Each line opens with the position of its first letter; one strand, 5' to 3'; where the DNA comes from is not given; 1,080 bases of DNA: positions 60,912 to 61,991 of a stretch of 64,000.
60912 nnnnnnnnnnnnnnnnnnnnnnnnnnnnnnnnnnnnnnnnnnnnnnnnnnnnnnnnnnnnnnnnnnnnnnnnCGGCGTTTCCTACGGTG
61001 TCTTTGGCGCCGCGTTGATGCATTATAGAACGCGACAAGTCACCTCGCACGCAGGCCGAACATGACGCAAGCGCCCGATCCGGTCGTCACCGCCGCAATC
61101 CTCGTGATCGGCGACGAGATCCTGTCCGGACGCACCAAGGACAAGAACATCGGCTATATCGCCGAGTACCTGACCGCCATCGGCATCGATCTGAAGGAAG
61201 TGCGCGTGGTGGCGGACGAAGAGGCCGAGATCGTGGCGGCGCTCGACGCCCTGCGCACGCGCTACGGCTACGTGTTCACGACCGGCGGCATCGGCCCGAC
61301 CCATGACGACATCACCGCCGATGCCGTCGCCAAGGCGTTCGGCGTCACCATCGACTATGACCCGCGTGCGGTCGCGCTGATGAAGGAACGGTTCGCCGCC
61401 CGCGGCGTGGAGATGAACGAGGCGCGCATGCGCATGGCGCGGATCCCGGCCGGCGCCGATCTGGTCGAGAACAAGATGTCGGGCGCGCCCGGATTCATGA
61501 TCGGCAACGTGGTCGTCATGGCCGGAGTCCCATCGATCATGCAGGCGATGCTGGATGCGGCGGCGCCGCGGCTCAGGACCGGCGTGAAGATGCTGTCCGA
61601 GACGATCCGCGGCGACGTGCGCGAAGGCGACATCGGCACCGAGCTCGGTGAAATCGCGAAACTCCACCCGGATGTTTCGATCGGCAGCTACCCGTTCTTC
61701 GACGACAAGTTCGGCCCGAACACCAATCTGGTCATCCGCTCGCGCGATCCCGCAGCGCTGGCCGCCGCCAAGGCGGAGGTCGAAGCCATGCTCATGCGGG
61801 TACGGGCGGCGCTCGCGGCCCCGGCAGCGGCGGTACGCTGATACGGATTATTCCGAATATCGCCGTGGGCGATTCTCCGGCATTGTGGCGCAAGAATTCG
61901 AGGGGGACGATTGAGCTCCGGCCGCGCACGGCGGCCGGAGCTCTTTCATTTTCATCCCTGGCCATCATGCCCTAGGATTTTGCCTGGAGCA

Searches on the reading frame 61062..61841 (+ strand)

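Call 60: search_protein_families(library=pfam, proteins=[window:61062-61841:+], max_evalue=0.0001)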
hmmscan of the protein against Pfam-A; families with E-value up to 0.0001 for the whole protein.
window:61062-61841:+ (259 aa): 2 families
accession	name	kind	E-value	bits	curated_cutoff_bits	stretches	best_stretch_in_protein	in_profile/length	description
PF00994.29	MoCF_biosynth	-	5.3e-32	110.9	26.6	1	12-172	1-143/144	Probable molybdopterin binding domain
PF24102.1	FLAD1_M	-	1.7e-17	63.4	27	1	176-245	1-70/78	FAD synthase, middle domain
